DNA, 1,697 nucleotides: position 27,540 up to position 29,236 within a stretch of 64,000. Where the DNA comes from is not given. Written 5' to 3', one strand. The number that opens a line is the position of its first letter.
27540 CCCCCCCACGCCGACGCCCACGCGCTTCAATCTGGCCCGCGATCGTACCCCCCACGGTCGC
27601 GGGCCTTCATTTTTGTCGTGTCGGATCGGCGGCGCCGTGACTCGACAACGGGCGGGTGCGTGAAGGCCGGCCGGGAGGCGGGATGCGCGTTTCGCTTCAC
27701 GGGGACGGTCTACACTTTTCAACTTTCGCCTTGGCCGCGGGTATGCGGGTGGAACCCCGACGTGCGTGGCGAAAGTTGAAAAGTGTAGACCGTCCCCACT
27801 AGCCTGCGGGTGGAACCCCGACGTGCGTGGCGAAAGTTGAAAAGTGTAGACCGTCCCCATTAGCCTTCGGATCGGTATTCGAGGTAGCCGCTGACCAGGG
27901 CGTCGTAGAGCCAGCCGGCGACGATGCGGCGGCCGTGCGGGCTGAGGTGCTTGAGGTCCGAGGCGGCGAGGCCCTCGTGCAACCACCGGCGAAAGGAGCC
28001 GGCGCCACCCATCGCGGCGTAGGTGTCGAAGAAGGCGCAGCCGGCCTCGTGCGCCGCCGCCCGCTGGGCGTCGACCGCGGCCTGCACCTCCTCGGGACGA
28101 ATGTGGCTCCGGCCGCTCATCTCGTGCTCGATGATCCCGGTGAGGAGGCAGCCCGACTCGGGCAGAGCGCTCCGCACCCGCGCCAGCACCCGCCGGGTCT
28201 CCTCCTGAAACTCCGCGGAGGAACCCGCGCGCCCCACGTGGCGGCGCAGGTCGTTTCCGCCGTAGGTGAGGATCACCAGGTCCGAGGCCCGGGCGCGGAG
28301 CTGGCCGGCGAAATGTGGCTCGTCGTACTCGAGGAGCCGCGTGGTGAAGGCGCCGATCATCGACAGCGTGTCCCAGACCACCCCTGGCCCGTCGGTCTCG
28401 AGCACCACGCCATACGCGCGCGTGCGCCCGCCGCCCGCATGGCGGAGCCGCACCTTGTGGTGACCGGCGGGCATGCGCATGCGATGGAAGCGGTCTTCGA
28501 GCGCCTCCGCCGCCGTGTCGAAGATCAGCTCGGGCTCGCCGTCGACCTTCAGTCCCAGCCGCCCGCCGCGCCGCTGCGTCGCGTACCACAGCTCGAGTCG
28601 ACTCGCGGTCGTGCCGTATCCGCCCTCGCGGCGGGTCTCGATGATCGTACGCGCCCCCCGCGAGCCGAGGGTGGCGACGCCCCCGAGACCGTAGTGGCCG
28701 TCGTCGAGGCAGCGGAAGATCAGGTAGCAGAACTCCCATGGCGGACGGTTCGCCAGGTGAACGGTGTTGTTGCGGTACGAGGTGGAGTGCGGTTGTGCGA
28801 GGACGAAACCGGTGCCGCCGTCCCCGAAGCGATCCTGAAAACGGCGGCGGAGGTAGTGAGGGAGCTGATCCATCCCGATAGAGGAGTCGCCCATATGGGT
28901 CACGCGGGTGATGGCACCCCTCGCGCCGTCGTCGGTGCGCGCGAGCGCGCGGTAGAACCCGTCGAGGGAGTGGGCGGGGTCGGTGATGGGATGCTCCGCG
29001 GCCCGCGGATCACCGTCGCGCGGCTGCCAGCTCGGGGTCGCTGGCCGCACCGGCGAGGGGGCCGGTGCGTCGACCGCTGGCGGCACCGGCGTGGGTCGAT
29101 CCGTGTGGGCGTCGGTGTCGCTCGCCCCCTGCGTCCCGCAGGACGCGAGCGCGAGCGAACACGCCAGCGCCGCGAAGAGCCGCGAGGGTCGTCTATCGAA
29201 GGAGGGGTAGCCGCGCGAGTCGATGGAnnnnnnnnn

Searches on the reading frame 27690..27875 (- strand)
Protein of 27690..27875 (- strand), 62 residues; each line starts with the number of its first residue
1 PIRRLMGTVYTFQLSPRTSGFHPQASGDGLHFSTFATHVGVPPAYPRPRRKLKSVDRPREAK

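Call 21: find_homologous_proteins(query=window:27690-27875:-, max_evalue=10)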
Query seq(62 aa): no candidate shares three 5-residue words with the query. No homologue found.

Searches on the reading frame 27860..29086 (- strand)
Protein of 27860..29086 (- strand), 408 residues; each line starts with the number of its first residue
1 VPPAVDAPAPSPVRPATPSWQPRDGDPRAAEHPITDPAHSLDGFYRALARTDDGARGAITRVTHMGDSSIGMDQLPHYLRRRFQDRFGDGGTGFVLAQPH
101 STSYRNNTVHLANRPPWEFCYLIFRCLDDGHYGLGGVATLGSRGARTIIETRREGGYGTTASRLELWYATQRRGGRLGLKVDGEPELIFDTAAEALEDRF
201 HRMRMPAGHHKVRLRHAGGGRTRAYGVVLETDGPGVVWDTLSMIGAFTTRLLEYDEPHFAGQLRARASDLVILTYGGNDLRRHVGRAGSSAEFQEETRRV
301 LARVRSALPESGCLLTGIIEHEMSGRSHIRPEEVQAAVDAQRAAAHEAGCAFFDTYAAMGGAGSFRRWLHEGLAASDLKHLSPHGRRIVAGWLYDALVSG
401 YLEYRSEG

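Call 46: search_protein_families(library=pfam, proteins=[window:27860-29086:-], max_evalue=0.001)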
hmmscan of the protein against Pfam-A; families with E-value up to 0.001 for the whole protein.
window:27860-29086:- (408 aa): 2 families
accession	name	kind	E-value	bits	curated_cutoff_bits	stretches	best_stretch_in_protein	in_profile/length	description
PF13472.12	Lipase_GDSL_2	-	1.7e-12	48.6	32.9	1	219-387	16-177/178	GDSL-like Lipase/Acylhydrolase family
PF00657.28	Lipase_GDSL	-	0.00061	20.4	23.6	0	264-390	73-205/208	GDSL-like Lipase/Acylhydrolase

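Call 55: find_encoding_contigs(protein=window:27860-29086:-, flank=6000, max_places=6)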
Protein window:27860-29086:- (408 aa): no gene with exactly this product is on record in the collection.

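Call 57: find_homologous_proteins(query=window:27860-29086:-, max_evalue=1e-40)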
Query window:27860-29086:- (408 aa): 443 proteins with E <= 1e-40 among 8000 candidates; the best 120 are listed.
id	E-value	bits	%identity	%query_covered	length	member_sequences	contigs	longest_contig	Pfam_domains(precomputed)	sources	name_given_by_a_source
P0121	2.8e-277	938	100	100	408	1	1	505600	PF13472.13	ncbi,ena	-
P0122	1.9e-223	760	82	99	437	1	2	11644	PF13472.13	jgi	jgi:lysophospholipase L1-like esterase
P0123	1.3e-222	758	81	99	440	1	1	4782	PF13472.13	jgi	jgi:lysophospholipase L1-like esterase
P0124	5.9e-208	709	79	94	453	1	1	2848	PF13472.13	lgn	-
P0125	2.6e-206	704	78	94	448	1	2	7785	PF13472.13,PF00657.29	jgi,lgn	jgi:lysophospholipase L1-like esterase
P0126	5.3e-202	690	76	99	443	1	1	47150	PF13472.13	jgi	-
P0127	1.9e-170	586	66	95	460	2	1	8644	PF13472.13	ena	-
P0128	1.0e-166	574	64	94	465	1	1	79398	PF13472.13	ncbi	-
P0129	3.8e-166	572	64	98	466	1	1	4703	PF13472.13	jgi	jgi:lysophospholipase L1-like esterase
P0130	2.3e-163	563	64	99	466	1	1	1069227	PF13472.13,PF00657.29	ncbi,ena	-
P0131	5.0e-163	561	61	98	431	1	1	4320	PF13472.13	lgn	-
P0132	2.9e-162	559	64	95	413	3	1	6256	PF13472.13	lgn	-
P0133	1.3e-153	530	60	99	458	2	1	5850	PF13472.13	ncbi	ncbi:MAG: GDSL-type esterase/lipase family protein [Myxococcota bacterium]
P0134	1.6e-153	530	62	94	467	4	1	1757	PF13472.13,PF00657.29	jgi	jgi:lysophospholipase L1-like esterase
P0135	7.9e-144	498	66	84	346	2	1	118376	PF13472.13,PF00657.29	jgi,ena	-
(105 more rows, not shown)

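Call 58: find_encoding_contigs(protein=P0122, flank=10000, max_places=3)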
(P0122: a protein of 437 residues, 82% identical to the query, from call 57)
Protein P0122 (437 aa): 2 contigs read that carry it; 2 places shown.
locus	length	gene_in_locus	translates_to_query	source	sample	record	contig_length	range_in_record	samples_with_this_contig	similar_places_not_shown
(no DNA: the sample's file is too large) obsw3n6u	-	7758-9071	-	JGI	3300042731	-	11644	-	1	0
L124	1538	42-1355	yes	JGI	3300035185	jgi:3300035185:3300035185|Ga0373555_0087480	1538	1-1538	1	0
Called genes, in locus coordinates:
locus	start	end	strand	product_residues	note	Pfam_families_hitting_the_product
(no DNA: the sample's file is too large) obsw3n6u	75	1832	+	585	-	PF27051:TamB_N (faint), PF04357:TamB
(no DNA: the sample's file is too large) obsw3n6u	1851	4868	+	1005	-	PF07244:POTRA (weak), PF08479:POTRA_2 (faint), PF07244:POTRA, PF01103:Omp85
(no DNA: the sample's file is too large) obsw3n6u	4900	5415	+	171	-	PF14539:DUF4442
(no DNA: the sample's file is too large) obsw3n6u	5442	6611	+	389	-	-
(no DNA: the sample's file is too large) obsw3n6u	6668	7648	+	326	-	PF13354:Beta-lactamase2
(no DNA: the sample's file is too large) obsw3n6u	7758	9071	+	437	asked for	PF13472:Lipase_GDSL_2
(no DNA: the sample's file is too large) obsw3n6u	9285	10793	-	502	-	PF00004:AAA, PF17862:AAA_lid_3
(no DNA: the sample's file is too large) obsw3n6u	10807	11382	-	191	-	-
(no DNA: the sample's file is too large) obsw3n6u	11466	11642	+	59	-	?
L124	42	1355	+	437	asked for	PF13472:Lipase_GDSL_2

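Call 59: find_encoding_contigs(protein=P0126, flank=10000, max_places=2)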
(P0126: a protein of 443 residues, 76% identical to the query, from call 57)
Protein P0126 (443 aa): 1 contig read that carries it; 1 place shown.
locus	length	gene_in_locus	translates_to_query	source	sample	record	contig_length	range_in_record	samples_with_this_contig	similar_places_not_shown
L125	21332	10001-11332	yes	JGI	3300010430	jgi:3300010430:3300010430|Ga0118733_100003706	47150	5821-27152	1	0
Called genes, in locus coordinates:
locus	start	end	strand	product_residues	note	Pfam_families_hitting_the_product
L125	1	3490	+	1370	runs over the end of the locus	PF27051:TamB_N (faint), PF04357:TamB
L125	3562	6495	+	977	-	PF08479:POTRA_2 (faint), PF07244:POTRA, PF01103:Omp85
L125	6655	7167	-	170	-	-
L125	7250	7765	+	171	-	PF14539:DUF4442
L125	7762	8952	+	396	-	PF13415:Beta-prop_FBX42 (weak), PF24681:Kelch_KLHDC2_KLHL20_DRC7, PF24981:Beta-prop_ATRN-LZTR1, PF13415:Beta-prop_FBX42, PF24681:Kelch_KLHDC2_KLHL20_DRC7, PF24981:Beta-prop_ATRN-LZTR1, PF24681:Kelch_KLHDC2_KLHL20_DRC7, PF13415:Beta-prop_FBX42, +4 more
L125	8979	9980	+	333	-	PF13354:Beta-lactamase2 (weak)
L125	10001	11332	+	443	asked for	PF13472:Lipase_GDSL_2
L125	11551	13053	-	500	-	PF00004:AAA, PF17862:AAA_lid_3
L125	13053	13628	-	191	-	-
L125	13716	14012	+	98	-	-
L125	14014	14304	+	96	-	PF08899:DUF1844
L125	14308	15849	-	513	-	PF11617:Cu-binding_MopE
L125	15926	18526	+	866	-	PF02861:Clp_N, PF13191:AAA_16 (weak), PF13401:AAA_22 (faint), PF17871:AAA_lid_9, PF00004:AAA, PF07724:AAA_2, PF07728:AAA_5, PF10431:ClpB_D2-small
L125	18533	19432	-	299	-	-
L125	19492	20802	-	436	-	-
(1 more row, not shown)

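Call 60: find_encoding_contigs(protein=P0125, flank=10000, max_places=3)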
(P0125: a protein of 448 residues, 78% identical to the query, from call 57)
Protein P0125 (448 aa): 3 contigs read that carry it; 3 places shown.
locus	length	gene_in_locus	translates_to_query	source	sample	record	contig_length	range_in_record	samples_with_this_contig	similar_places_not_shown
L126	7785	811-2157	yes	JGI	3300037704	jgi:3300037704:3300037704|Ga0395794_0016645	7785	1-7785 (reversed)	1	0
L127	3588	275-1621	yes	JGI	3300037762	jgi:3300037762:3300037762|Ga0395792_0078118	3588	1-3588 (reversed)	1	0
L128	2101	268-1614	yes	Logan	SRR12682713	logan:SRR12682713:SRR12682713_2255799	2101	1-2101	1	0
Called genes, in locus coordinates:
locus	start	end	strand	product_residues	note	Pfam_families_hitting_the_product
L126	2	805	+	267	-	?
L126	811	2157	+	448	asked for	PF13472:Lipase_GDSL_2, PF00657:Lipase_GDSL (weak)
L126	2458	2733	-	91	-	-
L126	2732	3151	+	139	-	-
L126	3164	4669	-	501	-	PF00004:AAA, PF17862:AAA_lid_3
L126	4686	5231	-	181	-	-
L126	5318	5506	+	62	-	-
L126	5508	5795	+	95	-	PF08899:DUF1844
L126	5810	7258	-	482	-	PF11617:Cu-binding_MopE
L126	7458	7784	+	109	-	?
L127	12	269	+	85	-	-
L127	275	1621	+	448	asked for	PF13472:Lipase_GDSL_2, PF00657:Lipase_GDSL (weak)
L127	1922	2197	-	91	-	-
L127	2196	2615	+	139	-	-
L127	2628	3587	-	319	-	?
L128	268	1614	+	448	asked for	PF13472:Lipase_GDSL_2, PF00657:Lipase_GDSL (weak)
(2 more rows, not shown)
